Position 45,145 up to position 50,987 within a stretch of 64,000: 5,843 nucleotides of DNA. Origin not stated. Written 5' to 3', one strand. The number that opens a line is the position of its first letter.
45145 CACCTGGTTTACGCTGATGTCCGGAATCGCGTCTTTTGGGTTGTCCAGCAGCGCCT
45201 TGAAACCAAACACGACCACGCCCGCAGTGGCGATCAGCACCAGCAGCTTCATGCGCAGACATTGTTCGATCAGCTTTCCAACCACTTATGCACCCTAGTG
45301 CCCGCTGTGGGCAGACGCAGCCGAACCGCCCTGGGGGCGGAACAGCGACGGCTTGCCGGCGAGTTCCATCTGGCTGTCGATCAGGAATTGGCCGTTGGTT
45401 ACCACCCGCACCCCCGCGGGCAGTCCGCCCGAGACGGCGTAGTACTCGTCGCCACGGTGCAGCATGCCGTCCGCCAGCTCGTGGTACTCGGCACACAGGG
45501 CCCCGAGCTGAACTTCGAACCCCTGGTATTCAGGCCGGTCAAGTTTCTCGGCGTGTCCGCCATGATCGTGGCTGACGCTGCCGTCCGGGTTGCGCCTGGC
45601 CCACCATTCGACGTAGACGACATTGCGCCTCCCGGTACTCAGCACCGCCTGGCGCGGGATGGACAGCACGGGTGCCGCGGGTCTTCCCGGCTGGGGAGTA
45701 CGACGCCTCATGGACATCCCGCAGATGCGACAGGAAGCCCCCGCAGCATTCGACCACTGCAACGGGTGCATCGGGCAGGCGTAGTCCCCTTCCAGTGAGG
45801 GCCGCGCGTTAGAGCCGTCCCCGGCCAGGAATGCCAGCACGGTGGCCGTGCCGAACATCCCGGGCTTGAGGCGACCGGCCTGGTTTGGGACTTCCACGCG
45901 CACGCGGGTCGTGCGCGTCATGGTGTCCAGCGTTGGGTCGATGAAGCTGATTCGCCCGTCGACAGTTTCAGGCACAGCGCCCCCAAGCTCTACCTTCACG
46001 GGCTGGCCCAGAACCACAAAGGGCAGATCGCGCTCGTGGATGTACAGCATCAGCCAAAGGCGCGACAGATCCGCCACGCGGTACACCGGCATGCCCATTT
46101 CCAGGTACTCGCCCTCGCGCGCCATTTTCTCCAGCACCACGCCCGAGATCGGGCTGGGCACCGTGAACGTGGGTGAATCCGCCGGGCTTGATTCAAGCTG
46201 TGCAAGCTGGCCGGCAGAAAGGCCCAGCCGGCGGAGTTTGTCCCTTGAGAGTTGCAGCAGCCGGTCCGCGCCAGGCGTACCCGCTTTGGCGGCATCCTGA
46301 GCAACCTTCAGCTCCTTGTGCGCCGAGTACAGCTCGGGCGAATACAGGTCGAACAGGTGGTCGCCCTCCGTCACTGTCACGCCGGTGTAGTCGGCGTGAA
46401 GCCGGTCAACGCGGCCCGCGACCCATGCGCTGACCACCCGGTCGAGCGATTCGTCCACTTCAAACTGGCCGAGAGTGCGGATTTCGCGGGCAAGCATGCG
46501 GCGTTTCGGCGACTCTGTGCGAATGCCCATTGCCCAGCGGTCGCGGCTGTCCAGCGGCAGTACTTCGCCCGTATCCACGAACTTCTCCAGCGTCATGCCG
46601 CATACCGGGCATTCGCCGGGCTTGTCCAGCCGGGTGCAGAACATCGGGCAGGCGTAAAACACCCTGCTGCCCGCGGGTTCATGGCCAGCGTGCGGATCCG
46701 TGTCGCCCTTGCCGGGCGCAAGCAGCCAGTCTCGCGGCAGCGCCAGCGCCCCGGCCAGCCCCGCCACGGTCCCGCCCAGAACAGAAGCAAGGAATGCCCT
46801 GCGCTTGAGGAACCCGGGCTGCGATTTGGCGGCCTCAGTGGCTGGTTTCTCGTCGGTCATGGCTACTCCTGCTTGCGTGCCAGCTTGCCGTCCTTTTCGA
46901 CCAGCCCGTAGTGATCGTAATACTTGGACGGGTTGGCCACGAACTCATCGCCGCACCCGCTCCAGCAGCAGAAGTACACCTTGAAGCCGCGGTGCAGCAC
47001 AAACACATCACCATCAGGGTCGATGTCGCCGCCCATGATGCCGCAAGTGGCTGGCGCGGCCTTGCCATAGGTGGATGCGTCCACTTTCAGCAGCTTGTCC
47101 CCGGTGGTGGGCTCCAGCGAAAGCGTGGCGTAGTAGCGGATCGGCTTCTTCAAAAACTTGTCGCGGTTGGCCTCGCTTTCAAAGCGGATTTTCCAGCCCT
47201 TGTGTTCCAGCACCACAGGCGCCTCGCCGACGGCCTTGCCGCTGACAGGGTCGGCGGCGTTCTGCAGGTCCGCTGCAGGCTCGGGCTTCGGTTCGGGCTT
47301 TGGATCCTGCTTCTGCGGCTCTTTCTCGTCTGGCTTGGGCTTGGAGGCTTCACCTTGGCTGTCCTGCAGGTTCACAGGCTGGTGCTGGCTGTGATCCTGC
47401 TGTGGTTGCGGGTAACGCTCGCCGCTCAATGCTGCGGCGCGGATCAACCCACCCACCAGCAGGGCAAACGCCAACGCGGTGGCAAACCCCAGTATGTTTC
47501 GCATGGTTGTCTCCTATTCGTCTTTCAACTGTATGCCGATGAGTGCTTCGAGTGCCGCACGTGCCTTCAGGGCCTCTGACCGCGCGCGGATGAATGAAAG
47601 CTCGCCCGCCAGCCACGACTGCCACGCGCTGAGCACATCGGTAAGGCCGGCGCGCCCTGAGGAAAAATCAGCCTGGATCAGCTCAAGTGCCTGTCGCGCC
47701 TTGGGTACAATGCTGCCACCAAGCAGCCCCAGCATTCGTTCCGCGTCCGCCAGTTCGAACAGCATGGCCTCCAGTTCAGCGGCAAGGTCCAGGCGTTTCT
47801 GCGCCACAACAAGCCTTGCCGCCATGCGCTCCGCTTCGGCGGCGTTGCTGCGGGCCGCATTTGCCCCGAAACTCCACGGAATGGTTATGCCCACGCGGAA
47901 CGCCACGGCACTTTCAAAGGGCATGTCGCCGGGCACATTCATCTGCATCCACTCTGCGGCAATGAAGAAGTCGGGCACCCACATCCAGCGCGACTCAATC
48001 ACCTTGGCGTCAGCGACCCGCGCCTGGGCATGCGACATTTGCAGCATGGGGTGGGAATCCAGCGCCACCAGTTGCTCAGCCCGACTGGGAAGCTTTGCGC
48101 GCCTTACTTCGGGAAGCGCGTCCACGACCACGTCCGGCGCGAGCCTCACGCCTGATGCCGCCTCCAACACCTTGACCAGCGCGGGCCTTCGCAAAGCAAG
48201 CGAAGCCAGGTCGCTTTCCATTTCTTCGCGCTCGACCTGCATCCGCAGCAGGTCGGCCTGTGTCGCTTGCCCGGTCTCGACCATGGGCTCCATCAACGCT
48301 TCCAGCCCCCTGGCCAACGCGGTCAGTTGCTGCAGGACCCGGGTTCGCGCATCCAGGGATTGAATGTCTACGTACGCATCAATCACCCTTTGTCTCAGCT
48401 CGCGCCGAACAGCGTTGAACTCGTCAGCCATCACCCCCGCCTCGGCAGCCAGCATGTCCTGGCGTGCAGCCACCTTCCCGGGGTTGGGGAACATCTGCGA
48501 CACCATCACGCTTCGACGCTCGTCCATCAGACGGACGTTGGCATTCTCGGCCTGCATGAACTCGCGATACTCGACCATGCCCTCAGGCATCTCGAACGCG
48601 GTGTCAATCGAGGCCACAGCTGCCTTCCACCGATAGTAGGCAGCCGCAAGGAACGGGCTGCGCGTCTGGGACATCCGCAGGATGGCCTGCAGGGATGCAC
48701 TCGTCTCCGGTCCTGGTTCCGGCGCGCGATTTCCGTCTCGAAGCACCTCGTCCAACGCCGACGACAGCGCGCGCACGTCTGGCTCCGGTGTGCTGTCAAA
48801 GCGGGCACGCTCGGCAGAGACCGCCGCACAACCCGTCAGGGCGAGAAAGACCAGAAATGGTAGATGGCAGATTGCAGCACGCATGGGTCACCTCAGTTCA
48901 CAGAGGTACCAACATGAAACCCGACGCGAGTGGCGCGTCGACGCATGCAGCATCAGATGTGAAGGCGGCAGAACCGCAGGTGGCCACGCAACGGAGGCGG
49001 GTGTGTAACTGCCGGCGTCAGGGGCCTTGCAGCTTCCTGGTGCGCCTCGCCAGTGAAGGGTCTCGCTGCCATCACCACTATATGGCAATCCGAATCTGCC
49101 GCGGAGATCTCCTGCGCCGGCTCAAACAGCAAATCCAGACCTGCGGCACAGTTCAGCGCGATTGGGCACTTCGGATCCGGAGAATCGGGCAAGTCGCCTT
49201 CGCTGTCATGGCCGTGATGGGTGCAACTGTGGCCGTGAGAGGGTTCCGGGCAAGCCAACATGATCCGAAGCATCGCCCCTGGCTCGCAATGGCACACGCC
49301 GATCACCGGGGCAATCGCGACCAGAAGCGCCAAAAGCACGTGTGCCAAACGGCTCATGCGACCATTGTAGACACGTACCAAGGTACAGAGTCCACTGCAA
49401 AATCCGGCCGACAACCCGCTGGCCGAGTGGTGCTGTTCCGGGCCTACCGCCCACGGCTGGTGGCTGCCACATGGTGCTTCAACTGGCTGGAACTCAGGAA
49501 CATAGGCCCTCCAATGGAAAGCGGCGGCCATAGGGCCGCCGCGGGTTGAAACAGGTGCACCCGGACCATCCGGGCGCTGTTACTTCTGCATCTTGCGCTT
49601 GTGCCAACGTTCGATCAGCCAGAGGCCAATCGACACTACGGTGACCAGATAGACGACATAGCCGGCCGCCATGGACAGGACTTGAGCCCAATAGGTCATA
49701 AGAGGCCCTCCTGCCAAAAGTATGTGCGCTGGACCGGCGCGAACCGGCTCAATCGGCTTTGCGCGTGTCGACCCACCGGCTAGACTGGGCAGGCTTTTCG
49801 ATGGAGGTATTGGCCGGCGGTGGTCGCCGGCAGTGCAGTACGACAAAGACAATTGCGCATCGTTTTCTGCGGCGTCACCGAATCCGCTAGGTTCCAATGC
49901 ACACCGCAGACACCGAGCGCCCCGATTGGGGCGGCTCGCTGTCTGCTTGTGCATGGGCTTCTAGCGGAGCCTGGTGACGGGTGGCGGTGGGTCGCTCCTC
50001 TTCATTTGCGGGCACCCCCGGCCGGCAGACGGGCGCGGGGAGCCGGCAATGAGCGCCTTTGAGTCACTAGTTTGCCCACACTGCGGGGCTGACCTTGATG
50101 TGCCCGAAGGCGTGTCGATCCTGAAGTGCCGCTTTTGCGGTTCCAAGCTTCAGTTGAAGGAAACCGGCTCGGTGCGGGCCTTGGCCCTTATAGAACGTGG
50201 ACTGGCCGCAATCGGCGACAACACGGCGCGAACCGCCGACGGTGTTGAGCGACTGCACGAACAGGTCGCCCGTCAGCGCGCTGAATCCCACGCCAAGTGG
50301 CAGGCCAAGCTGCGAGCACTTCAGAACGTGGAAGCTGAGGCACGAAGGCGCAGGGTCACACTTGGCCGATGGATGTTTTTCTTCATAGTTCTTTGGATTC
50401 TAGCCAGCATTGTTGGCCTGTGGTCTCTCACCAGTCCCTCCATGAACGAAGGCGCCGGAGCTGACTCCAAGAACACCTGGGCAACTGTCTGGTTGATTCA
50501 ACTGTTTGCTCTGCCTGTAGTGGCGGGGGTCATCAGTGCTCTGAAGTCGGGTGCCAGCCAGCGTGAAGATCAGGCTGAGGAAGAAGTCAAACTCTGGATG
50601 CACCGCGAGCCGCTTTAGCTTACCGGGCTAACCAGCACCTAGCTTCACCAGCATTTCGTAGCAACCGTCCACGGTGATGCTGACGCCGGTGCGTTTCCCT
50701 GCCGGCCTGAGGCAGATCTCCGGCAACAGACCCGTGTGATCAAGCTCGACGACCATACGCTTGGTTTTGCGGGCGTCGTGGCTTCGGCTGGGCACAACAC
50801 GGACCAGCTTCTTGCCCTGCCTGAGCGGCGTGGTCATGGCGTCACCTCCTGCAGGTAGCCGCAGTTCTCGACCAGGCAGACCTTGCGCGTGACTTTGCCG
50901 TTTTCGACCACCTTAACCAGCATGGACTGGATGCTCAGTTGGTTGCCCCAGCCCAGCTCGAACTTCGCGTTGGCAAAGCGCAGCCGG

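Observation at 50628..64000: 13-gene co-directional cluster: methyltransferase, two UvrD helicases, GIY-YIG nuclease, DUF932, zinc ribbon, GHKL ATPase plus coupled small protein. Candidate undescribed multi-gene defence system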

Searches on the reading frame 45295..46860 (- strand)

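Call 6: search_protein_families(library=pfam, proteins=[window:45295-46860:-], max_evalue=0.01)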
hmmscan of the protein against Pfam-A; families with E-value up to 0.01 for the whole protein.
window:45295-46860:- (521 aa): 3 families
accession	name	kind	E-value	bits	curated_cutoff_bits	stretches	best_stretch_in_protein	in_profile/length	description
PF16576.10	HlyD_D23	-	7.6e-61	205.5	30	1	123-336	2-213/214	Barrel-sandwich domain of CusB or HlyD membrane-fusion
PF13437.12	HlyD_3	-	1e-18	68.4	22.2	1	234-334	2-106/106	HlyD family secretion protein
PF19335.5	HMBD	-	5.7e-15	55.4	23.6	2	68-93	1-27/28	Heavy metal binding domain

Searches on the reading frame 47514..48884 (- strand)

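Call 6: search_protein_families(library=pfam, proteins=[window:47514-48884:-], max_evalue=0.01)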
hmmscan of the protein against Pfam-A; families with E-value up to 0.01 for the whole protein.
window:47514-48884:- (456 aa): 1 family
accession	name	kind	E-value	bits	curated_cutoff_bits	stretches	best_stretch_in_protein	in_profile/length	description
PF02321.23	OEP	-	2.6e-30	106.1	22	2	274-450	8-187/187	Outer membrane efflux protein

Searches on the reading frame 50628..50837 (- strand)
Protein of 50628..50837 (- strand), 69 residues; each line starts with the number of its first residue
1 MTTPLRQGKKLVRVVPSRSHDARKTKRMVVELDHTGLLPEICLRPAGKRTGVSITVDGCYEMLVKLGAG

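Call 5: search_protein_families(library=pfam, proteins=[window:50628-50837:-], max_evalue=0.01)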
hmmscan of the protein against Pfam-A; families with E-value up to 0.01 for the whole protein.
window:50628-50837:- (69 aa): 0 families

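Call 7: search_protein_families(library=padloc, proteins=[window:50628-50837:-], max_evalue=0.01)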
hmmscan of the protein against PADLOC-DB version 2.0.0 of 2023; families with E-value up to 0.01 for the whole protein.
window:50628-50837:- (69 aa): 0 families

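Call 9: search_protein_families(library=ncbifam, proteins=[window:50628-50837:-], max_evalue=0.01)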
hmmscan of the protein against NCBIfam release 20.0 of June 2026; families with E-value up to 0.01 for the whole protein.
window:50628-50837:- (69 aa): 0 families

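Call 26: list_cluster_members(proteins=[window:50628-50837:-, window:50834-52579:-, window:52681-52908:-, window:54219-54650:-, window:59638-60051:-, window:60535-61290:-, window:61336-62178:-])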
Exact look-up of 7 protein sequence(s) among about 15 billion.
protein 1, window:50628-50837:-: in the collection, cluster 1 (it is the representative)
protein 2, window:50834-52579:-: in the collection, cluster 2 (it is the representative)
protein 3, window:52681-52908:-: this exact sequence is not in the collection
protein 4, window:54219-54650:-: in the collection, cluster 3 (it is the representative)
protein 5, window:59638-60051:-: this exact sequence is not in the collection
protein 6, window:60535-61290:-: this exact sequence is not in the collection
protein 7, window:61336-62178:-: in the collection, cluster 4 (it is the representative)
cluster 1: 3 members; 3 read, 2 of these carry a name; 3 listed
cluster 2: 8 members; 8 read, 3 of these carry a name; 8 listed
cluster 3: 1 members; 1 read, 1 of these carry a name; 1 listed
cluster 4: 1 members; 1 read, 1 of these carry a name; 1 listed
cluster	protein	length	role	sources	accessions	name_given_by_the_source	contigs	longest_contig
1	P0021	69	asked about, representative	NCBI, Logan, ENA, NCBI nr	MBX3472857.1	MAG: hypothetical protein KF754_00550 [Planctomycetes bacterium] | hypothetical protein [Planctomycetota bacterium]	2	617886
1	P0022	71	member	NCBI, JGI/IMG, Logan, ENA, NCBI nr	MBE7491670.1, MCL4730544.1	MAG: hypothetical protein HS108_07960 [Planctomycetes bacterium] | hypothetical protein | hypothetical protein [Planctomycetota bacterium]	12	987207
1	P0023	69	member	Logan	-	-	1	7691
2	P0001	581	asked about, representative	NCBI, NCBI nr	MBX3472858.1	MAG: sensor histidine kinase [Planctomycetes bacterium] | sensor histidine kinase [Planctomycetota bacterium]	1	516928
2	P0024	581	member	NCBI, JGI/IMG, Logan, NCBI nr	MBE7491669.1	MAG: sensor histidine kinase [Planctomycetes bacterium] | hypothetical protein | sensor histidine kinase [Planctomycetota bacterium]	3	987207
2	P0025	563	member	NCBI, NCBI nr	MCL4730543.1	MAG: ATP-binding protein [Planctomycetes bacterium] | ATP-binding protein [Planctomycetota bacterium]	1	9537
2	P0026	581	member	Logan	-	-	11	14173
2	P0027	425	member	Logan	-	-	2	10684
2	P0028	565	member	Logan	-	-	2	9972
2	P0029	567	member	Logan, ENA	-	-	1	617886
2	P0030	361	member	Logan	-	-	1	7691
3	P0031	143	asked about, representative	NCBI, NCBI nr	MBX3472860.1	MAG: hypothetical protein KF754_00565 [Planctomycetes bacterium] | hypothetical protein [Planctomycetota bacterium]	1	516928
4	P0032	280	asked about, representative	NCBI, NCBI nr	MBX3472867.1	MAG: hypothetical protein KF754_00600 [Planctomycetes bacterium] | hypothetical protein [Planctomycetota bacterium]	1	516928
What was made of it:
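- Checked: NCBI annotated 12 of them in the source Planctomycetes MAG, locus tags KF754_00550 to 00600 and onward (call 26).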

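Call 34: find_encoding_contigs(protein=P0021, flank=10000, max_places=4)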
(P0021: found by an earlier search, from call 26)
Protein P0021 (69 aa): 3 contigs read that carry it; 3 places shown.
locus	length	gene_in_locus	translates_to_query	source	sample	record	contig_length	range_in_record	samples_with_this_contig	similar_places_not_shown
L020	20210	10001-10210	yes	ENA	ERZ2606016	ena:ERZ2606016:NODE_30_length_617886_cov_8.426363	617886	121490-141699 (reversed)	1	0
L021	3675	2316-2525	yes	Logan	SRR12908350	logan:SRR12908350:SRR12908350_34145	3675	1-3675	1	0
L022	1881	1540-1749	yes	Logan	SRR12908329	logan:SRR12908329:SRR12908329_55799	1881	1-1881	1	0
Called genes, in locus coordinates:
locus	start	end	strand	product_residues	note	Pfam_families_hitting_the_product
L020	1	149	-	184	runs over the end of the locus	-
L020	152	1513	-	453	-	PF01966:HD, PF19276:HD_assoc_2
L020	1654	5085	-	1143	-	PF00176:SNF2-rel_dom, PF00270:DEAD (weak), PF04851:ResIII, PF00271:Helicase_C, PF13020:NOV_C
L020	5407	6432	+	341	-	-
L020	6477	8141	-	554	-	PF00078:RVT_1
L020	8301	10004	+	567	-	PF02518:HATPase_c (weak), PF13589:HATPase_c_3 (weak)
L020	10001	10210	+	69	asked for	-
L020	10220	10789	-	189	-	-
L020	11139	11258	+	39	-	-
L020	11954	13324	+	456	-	PF02321:OEP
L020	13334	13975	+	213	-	PF04945:YHS (faint)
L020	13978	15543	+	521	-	PF19335:HMBD, PF25919:BSH_CusB, PF25973:BSH_CzcB, PF25954:Beta-barrel_RND_2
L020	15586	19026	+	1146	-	PF00873:ACR_tran, PF02355:SecD_SecF_C (weak)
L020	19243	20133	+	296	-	-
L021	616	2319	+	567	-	PF02518:HATPase_c (weak), PF13589:HATPase_c_3 (weak)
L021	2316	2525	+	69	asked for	-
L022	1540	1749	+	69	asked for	-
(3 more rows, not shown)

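Call 52: search_protein_families(library=phrogs, proteins=[window:50628-50837:-], max_evalue=0.001)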
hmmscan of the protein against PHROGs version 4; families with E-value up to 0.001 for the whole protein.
window:50628-50837:- (69 aa): 0 families

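Call 53: search_protein_families(library=padloc, proteins=[L020:1654-5085:-, L020:152-1513:-, L020:6477-8141:-], max_evalue=0.00001)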
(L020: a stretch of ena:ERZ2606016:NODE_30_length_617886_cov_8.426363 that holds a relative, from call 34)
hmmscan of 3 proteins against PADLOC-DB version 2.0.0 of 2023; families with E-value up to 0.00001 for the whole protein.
L020:1654-5085:- (1143 aa): 44 families (the best 25 are shown)
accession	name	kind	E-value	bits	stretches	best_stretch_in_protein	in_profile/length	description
PDLC00659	HmaA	-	7.8e-191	634.7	1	7-1105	7-1132/1176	SNF2 helicase / DEAD-box helicase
PDLC02620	DrmD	-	9.8e-130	432.3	1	98-862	95-835/1060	DrmD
PDLC02500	BrxHI|BrxHII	-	5.1e-103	344.3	1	99-682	87-654/933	BrxHI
PDLC02621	DrmD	-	7.2e-88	294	1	106-680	125-705/1040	DrmD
PDLC02504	BrxHI|BrxHII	-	1.4e-86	289.3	1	71-647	78-625/971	BrxHII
PDLC02572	DrmA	-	2.2e-60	202.7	1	116-657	131-678/1043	DrmA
PDLC02619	DrmD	-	8.4e-59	197.5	2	89-511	19-431/872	DrmD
PDLC02634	DrmD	-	1.2e-58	196.8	1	84-664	73-647/900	DrmD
PDLC02623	DrmD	-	5.8e-52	174.6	2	327-671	399-689/1040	DrmD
PDLC02632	DrmD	-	1.1e-47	160.9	1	117-619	137-643/662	DrmD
PDLC02853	DpdE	-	3.8e-41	139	1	58-640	53-639/985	DpdE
PDLC02633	DrmD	-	2.5e-38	129.6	1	107-674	130-705/839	DrmD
PDLC02840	DpdE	-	4.6e-37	125.8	2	100-285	157-322/1091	DpdE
PDLC02843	DpdE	-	1.6e-33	113.7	2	101-286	157-318/1091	DpdE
PDLC02193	PLD_Helicase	-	1.9e-30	103.7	1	558-635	754-832/905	-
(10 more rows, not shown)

L020:152-1513:- (453 aa): 1 family
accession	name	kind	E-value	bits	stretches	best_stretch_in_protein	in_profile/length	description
PDLC02374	dGTPase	-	2e-10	38.6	1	19-122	42-122/395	-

L020:6477-8141:- (554 aa): 34 families (the best 25 are shown)
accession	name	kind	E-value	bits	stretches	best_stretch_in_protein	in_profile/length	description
PDLC03748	Drt6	-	1.1e-146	487.7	1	2-537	2-486/511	DRT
PDLC02177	Drt4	-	5e-129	429.5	1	74-531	51-503/541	-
PDLC02179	Drt4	-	1e-119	399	1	1-533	1-497/542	-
PDLC03752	Drt4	-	3.8e-69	232.1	1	77-529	49-464/467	DRT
PDLC02180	Drt4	-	3.5e-59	199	1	81-529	65-496/532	-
PDLC02178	Drt4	-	6.4e-57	191.7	1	78-502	60-485/506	-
PDLC03769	RT_UG30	-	3.2e-53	179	1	10-528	12-491/493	DRT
PDLC03751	RT_UG14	-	2.8e-46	156.3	1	90-314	78-309/493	DRT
PDLC03770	RT_UG31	-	2.7e-36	123.7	1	87-435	50-370/456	DRT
PDLC03784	Drt3b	-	3.8e-36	123.1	1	158-301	170-311/604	DRT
PDLC03743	AbiK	-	7.4e-36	122.4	1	83-304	78-278/546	DRT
PDLC02348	AbiK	-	1.4e-35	121.6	1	82-303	74-274/544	AbiK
PDLC03744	AbiP2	-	5.4e-30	102.6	1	91-297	81-290/489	DRT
PDLC02176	Drt3b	-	5e-28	96.1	1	159-300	182-324/651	-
PDLC03783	Drt8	-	7.1e-20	69.8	1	144-298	124-260/493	DRT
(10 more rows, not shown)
